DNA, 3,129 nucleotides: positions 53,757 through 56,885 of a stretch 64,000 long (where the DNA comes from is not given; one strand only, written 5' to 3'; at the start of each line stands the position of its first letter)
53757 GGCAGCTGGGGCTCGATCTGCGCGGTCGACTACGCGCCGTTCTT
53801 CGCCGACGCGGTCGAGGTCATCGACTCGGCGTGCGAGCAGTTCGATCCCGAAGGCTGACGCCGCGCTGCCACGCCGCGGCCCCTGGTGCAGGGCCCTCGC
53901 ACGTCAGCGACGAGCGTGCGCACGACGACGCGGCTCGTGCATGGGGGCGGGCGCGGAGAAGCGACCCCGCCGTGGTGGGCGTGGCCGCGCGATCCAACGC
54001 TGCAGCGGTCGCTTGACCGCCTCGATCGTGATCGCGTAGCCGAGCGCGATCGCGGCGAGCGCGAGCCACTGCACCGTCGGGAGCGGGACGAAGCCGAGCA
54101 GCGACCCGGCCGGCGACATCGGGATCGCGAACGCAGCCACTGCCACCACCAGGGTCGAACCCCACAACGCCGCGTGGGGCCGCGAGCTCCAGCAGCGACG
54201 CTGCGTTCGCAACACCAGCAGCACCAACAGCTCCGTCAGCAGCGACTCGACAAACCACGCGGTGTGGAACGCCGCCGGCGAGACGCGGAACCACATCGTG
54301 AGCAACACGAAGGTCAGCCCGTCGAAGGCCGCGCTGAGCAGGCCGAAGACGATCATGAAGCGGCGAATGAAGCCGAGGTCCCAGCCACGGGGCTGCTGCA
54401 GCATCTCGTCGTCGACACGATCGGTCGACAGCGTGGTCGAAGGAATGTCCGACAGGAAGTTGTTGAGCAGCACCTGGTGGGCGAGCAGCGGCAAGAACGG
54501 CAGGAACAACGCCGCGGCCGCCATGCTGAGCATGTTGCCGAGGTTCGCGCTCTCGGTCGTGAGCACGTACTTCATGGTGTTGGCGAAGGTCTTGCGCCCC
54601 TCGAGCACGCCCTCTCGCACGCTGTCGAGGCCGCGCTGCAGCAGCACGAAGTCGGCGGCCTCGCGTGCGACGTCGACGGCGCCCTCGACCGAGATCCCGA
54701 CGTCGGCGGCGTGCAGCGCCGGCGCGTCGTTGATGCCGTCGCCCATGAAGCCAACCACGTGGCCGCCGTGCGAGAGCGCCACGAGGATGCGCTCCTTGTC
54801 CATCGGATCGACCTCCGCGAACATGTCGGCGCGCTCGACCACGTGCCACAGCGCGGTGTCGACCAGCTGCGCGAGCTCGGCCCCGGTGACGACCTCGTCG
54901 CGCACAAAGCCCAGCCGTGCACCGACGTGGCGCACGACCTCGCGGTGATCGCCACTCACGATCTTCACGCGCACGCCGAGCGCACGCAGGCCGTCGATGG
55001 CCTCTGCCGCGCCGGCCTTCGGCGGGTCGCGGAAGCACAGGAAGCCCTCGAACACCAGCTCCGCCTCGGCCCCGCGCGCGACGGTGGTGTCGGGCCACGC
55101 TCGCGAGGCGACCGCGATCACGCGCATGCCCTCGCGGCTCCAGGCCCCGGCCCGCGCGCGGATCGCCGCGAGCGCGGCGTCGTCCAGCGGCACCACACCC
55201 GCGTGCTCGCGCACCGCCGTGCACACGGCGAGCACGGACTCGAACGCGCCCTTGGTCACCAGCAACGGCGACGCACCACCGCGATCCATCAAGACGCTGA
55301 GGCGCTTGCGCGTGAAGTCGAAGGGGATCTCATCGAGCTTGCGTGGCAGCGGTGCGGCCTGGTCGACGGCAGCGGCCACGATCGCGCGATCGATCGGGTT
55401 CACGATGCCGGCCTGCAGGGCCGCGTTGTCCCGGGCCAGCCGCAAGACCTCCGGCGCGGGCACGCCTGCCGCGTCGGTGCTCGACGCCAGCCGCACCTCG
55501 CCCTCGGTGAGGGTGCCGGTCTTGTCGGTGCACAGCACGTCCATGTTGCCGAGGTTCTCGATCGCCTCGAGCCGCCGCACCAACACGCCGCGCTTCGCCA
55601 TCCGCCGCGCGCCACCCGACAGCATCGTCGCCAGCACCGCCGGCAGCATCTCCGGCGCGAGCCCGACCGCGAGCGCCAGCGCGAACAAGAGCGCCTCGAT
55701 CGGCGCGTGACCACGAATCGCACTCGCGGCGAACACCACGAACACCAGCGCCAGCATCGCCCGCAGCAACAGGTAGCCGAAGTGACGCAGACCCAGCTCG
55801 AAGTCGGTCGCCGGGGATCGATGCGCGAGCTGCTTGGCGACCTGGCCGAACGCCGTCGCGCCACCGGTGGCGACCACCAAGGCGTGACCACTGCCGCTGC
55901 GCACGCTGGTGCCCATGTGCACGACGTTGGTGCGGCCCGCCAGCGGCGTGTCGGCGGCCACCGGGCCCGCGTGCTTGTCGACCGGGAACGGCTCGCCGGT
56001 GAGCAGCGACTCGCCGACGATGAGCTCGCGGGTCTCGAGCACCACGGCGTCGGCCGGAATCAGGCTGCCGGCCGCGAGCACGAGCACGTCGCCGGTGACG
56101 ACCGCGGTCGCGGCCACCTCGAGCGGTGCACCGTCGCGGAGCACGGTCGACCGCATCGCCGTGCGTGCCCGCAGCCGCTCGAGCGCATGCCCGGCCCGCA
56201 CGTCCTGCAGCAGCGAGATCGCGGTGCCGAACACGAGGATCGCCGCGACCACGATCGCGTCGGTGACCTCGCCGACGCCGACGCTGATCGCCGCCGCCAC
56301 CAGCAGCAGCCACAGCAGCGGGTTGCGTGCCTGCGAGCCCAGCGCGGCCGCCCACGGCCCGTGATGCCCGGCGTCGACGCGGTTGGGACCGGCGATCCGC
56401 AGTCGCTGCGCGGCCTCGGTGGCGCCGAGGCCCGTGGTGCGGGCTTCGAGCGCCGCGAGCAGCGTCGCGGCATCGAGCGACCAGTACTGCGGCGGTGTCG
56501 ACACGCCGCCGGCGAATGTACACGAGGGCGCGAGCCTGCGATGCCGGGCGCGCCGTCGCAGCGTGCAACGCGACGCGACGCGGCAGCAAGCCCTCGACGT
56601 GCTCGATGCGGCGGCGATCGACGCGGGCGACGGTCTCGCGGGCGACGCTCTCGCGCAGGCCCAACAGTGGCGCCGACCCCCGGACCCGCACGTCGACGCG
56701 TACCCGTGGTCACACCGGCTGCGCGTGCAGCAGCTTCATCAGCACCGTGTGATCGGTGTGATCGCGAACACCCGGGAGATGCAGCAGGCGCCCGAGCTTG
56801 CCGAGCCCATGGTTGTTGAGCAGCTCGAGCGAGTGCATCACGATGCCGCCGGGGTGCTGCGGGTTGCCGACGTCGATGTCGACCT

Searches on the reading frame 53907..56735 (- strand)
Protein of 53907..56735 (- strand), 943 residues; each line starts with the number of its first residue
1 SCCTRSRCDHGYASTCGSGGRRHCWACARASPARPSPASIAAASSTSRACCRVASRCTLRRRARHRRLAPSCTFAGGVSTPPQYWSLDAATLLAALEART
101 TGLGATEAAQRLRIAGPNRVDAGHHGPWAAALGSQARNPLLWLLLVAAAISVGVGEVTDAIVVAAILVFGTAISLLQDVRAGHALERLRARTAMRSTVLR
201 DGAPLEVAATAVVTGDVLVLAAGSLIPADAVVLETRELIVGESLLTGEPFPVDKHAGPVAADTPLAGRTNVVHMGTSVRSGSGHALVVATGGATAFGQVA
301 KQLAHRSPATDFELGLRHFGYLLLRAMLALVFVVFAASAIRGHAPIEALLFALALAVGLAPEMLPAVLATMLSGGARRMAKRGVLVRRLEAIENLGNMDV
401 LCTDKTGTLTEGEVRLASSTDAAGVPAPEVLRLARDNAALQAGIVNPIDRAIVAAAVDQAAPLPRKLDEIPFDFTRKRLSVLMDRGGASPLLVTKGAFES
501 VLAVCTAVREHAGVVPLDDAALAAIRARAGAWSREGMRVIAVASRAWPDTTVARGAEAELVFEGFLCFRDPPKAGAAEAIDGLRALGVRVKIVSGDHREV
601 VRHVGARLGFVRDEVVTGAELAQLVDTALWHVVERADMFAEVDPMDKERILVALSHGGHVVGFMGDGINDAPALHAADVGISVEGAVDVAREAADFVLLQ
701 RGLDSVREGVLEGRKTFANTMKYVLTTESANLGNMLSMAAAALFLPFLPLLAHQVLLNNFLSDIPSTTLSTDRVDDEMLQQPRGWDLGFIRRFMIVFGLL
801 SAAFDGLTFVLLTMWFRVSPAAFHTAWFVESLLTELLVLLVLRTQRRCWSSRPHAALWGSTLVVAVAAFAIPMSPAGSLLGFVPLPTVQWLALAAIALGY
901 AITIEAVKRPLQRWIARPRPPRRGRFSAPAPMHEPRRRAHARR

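Call 90: search_protein_families(library=ncbifam, proteins=[window:53907-56735:-], max_evalue=1)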
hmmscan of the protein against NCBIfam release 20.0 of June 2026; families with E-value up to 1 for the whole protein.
window:53907-56735:- (943 aa): 26 families (the best 25 are shown)
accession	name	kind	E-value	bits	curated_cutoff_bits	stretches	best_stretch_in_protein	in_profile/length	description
TIGR01524.1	ATPase-IIIB_Mg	equivalog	1.1e-217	724.9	610.75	1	89-909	20-858/867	magnesium-translocating P-type ATPase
NF011702.0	PRK15122.1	subfamily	1.1e-205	685.5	975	1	90-909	37-897/907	magnesium-translocating P-type ATPase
TIGR01647.1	ATPase-IIIA_H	equivalog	6.7e-124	414.7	615.5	1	102-868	1-749/755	plasma-membrane proton-efflux P-type ATPase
TIGR01522.1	ATPase-IIA2_Ca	equivalog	6.3e-108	361.7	798.3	1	92-787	12-719/854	calcium-transporting P-type ATPase, PMR1-type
TIGR01116.1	ATPase-IIA1_Ca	equivalog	3.7e-99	332.9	703.4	2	459-829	368-715/799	calcium-translocating P-type ATPase, SERCA-type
TIGR01523.1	ATPase-IID_K-Na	equivalog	2.6e-78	263.7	645.05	3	467-773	486-813/997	potassium/sodium efflux P-type ATPase, fungal-type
TIGR01494.1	ATPase_P-type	subfamily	2.3e-73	247.3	62.3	4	630-748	357-473/478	HAD-IC family P-type ATPase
TIGR01517.1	ATPase-IIB_Ca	equivalog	2.6e-65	221.1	507.05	1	100-894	53-863/882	calcium-translocating P-type ATPase, PMCA-type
TIGR01106.1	ATPase-IIC_X-K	subfamily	3.1e-64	217.3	946.1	3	157-415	104-361/997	Na,H/K antiporter P-type ATPase subunit alpha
TIGR01525.1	ATPase-IB_hvy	subfamily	1.5e-61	208.9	346.25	2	143-617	4-432/560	heavy metal translocating P-type ATPase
TIGR01657.1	P-ATPase-V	hypoth_equivalog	2.1e-52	177.9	618.25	3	100-417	137-467/1055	ATP13A2 family polyamine export P-type ATPase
TIGR01511.1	ATPase-IB1_Cu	subfamily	4.5e-43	147.9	397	3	160-456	46-312/542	copper-translocating P-type ATPase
TIGR01512.1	ATPase-IB2_Cd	subfamily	7.2e-43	147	313.5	3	143-454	4-281/494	cadmium family heavy metal-translocating P-type ATPase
NF007952.0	PRK10671.1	equivalog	4.1e-30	104.6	1316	2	166-460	299-580/838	copper-exporting P-type ATPase CopA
NF008262.1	PRK11033.1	equivalog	5.3e-28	97.9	1005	2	143-463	181-487/731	zinc/cadmium/mercury/lead-transporting ATPase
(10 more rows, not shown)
